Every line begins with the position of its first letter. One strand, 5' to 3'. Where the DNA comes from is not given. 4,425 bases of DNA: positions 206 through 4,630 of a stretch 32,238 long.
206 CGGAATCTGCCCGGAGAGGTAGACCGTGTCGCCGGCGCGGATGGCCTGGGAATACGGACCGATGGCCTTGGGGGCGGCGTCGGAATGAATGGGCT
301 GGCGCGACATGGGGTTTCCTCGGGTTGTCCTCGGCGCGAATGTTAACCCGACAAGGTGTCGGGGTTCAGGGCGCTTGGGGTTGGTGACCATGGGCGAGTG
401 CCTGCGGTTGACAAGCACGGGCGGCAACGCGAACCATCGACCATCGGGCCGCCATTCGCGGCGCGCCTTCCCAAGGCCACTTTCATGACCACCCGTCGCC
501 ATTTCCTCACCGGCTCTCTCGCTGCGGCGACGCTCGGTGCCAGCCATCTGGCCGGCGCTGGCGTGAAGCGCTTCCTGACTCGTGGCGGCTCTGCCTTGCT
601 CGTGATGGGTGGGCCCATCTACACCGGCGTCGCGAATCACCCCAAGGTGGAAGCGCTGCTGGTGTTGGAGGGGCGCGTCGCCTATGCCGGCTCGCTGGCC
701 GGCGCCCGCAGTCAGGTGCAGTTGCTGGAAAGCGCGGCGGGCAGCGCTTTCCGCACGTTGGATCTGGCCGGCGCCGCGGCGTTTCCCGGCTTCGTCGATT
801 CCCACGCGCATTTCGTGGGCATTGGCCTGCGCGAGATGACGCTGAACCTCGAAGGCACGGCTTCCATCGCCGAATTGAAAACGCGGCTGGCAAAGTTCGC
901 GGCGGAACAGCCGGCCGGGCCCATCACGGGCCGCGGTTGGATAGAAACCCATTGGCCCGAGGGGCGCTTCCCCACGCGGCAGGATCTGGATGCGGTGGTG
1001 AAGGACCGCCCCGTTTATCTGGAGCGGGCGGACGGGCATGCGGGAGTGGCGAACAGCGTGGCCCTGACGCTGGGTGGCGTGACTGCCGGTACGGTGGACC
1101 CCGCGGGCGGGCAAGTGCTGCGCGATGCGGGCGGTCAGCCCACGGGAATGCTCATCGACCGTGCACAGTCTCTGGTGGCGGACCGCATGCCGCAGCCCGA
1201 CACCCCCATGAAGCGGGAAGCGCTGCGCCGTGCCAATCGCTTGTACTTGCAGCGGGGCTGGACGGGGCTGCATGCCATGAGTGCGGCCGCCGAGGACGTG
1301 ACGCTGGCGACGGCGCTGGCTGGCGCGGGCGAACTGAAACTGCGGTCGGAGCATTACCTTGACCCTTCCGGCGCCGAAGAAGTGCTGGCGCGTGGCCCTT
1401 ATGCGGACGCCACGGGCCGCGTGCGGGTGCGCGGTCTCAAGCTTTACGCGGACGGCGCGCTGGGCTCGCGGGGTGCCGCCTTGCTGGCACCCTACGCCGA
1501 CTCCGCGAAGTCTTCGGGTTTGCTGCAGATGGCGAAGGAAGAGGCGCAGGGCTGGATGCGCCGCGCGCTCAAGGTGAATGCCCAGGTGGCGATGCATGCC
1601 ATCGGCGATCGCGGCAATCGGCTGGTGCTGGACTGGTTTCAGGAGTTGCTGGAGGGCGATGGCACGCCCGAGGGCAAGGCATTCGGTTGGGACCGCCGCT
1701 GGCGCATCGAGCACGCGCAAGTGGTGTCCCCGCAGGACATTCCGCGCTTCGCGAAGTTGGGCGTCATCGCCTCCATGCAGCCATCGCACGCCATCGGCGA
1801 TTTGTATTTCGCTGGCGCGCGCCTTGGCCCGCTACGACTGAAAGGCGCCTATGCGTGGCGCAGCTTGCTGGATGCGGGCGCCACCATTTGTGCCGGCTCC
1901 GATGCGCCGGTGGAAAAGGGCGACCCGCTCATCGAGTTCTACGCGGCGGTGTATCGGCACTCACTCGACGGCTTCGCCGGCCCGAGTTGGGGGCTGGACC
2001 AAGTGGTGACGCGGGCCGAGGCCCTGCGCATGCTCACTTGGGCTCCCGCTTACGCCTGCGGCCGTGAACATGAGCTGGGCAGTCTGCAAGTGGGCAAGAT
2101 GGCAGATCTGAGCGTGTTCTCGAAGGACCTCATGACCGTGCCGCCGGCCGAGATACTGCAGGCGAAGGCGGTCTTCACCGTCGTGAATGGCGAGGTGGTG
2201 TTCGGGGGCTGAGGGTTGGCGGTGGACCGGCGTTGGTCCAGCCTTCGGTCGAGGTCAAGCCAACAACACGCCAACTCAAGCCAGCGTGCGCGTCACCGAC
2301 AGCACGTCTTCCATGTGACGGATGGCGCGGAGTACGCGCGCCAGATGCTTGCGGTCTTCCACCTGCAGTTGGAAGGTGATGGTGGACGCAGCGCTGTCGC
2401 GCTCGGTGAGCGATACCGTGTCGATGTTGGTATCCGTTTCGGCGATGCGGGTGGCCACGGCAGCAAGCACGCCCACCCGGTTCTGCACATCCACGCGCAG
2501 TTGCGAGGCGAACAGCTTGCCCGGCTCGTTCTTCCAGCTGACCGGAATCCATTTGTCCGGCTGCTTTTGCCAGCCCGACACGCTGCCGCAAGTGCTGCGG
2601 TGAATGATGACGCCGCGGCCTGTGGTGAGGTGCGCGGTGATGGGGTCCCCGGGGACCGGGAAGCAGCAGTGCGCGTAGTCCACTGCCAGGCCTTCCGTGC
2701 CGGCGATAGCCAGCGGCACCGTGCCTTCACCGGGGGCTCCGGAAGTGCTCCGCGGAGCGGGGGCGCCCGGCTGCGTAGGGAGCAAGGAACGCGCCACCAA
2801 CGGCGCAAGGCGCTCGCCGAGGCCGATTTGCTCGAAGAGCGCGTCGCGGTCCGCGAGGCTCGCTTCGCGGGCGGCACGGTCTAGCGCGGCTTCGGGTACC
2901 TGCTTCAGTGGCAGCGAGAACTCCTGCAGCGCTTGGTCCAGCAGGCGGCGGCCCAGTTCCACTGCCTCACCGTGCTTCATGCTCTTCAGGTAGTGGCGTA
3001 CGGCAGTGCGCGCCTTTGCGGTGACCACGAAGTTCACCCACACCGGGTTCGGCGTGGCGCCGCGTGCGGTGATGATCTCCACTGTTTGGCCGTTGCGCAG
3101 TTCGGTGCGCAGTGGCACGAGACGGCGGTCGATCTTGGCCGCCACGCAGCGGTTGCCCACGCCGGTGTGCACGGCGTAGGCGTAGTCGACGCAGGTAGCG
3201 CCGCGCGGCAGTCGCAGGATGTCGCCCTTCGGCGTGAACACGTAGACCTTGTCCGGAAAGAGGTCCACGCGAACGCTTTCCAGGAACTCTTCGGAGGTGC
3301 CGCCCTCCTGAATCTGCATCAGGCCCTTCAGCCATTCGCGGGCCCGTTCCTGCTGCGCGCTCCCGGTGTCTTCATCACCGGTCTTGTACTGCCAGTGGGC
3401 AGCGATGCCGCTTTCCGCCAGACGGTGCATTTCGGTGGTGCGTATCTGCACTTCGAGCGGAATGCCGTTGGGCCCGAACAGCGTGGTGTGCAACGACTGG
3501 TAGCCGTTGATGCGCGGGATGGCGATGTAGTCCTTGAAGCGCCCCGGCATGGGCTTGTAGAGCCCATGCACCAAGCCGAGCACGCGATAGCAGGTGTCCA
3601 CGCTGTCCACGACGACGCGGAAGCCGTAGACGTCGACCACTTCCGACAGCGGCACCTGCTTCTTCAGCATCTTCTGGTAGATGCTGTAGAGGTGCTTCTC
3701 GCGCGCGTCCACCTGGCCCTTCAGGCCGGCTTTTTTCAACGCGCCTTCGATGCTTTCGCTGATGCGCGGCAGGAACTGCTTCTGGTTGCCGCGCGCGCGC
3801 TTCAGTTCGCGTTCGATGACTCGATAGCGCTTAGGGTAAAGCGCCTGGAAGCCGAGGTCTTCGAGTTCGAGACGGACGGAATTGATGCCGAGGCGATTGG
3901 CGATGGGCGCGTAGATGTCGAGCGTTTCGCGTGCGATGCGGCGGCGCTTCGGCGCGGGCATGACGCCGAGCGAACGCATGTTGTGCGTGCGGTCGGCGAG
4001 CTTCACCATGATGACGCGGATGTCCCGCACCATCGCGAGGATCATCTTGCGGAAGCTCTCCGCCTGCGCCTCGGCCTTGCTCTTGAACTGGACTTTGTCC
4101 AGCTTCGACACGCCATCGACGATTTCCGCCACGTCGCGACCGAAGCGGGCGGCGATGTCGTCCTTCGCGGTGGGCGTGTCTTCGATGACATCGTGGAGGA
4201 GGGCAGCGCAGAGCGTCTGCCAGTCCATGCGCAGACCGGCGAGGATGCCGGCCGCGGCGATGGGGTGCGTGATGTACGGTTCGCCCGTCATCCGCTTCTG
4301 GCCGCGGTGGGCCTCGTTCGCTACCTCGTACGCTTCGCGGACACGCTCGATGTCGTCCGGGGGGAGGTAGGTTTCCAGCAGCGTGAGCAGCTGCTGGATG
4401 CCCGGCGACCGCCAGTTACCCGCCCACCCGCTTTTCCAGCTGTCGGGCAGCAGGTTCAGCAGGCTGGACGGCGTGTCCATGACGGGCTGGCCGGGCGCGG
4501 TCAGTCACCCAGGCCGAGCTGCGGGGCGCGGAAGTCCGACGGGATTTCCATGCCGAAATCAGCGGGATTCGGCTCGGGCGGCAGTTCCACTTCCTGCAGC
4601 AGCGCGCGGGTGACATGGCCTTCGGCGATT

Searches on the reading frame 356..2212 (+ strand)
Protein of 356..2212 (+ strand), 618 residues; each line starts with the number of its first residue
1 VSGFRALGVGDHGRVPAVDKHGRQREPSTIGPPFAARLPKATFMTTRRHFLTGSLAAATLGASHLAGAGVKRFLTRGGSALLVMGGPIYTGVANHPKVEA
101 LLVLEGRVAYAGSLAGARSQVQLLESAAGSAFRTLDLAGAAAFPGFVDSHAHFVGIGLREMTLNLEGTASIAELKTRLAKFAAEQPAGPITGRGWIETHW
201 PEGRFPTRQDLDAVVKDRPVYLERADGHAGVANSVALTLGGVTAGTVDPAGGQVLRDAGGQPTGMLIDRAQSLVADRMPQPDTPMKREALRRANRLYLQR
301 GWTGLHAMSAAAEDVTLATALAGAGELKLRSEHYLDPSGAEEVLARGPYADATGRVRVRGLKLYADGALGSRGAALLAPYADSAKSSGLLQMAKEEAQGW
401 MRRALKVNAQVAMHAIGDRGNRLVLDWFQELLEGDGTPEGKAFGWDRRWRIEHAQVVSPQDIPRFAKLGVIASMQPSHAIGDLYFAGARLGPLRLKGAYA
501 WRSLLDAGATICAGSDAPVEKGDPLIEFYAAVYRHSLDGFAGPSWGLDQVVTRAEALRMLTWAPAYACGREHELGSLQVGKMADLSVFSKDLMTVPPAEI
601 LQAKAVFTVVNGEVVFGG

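Call 9: search_protein_families(library=pfam, proteins=[window:356-2212:+])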
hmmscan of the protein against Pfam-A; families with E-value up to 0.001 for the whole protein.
window:356-2212:+ (618 aa): 2 families
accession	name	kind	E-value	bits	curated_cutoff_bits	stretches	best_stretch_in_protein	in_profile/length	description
PF07969.17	Amidohydro_3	-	3.4e-97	327.3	29.7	1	134-616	2-472/472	Amidohydrolase family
PF01979.26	Amidohydro_1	-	7.6e-15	55.4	25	1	391-614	131-344/345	Amidohydrolase family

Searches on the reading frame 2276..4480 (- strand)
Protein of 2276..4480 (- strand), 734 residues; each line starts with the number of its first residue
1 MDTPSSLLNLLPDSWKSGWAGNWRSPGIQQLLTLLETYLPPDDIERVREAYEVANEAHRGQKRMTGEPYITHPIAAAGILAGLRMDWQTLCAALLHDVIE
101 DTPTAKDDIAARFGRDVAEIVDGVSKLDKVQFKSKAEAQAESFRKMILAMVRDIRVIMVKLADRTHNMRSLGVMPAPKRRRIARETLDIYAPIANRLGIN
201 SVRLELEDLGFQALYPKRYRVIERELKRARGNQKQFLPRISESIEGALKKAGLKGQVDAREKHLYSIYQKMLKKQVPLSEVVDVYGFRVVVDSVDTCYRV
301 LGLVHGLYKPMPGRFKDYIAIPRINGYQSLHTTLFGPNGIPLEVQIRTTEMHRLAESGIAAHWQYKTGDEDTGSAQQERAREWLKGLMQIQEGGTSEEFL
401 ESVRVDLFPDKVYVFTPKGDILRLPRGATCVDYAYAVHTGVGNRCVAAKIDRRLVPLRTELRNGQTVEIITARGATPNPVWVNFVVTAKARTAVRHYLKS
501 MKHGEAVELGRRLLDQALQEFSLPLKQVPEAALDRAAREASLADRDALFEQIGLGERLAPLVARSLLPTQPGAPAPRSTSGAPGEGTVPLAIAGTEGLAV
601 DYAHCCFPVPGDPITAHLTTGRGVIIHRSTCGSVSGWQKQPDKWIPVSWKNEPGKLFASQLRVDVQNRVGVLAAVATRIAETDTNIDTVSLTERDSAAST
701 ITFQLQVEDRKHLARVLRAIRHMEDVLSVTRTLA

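Call 63: find_homologous_proteins(query=window:2276-4480:-, max_evalue=1e-100)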
Query window:2276-4480:- (734 aa): 8000 proteins with E <= 1e-100 among 8000 candidates; the best 120 are listed.
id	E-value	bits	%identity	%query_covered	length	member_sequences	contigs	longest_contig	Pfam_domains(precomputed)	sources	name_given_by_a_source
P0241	0.0e+0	1579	94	100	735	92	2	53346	PF04607.24,PF13328.13,PF19296.6,PF02824.28,PF01966.29,PF22629.3,PF13291.13,PF01842.32,PF28438.1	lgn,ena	-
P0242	0.0e+0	1522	91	100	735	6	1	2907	PF04607.24,PF13328.13,PF19296.6,PF02824.28,PF01966.29,PF22629.3,PF13291.13,PF01842.32,PF28438.1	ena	-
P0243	0.0e+0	1435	85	100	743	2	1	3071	PF04607.24,PF13328.13,PF19296.6,PF02824.28,PF01966.29,PF22629.3,PF13291.13,PF01842.32,PF28438.1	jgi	jgi:RelA/SpoT family (p)ppGpp synthetase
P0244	0.0e+0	1219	74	100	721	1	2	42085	PF04607.24,PF13328.13,PF19296.6,PF02824.28,PF01966.29,PF22629.3,PF13291.13,PF01842.32,PF28438.1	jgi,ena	jgi:RelA/SpoT family (p)ppGpp synthetase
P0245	0.0e+0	1209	73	100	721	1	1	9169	PF04607.24,PF13328.13,PF19296.6,PF02824.28,PF01966.29,PF22629.3,PF13291.13,PF01842.32,PF28438.1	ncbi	-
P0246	0.0e+0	1206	73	100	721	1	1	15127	PF04607.24,PF13328.13,PF19296.6,PF02824.28,PF01966.29,PF22629.3,PF13291.13,PF01842.32,PF28438.1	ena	-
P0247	0.0e+0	1205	73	100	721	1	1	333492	PF04607.24,PF13328.13,PF19296.6,PF02824.28,PF01966.29,PF22629.3,PF13291.13,PF01842.32,PF28438.1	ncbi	-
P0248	0.0e+0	1205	73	100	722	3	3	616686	PF04607.24,PF13328.13,PF19296.6,PF02824.28,PF01966.29,PF22629.3,PF13291.13,PF01842.32,PF28438.1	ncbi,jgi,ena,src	-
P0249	0.0e+0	1204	72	100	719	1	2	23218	PF04607.24,PF13328.13,PF19296.6,PF02824.28,PF01966.29,PF22629.3,PF13291.13,PF01842.32,PF28438.1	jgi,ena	-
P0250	0.0e+0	1204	73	100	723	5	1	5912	PF04607.24,PF13328.13,PF19296.6,PF02824.28,PF01966.29,PF22629.3,PF13291.13,PF01842.32,PF28438.1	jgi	jgi:GTP diphosphokinase / guanosine-3',5'-bis(diphosphate) 3'-diphosphatase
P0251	0.0e+0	1201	73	100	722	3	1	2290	PF04607.24,PF13328.13,PF19296.6,PF02824.28,PF01966.29,PF22629.3,PF13291.13,PF01842.32,PF28438.1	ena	-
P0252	0.0e+0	1199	73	100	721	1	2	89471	PF04607.24,PF13328.13,PF19296.6,PF02824.28,PF01966.29,PF22629.3,PF13291.13,PF01842.32,PF28438.1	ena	-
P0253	0.0e+0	1198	72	100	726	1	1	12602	PF04607.24,PF13328.13,PF19296.6,PF02824.28,PF01966.29,PF22629.3,PF13291.13,PF01842.32,PF28438.1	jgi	jgi:GTP diphosphokinase / guanosine-3',5'-bis(diphosphate) 3'-diphosphatase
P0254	0.0e+0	1197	73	100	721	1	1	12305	PF04607.24,PF13328.13,PF19296.6,PF02824.28,PF01966.29,PF22629.3,PF13291.13,PF28438.1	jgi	jgi:RelA/SpoT family (p)ppGpp synthetase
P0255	0.0e+0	1197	72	100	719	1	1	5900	PF04607.24,PF13328.13,PF19296.6,PF02824.28,PF01966.29,PF22629.3,PF13291.13,PF01842.32,PF28438.1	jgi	jgi:RelA/SpoT family (p)ppGpp synthetase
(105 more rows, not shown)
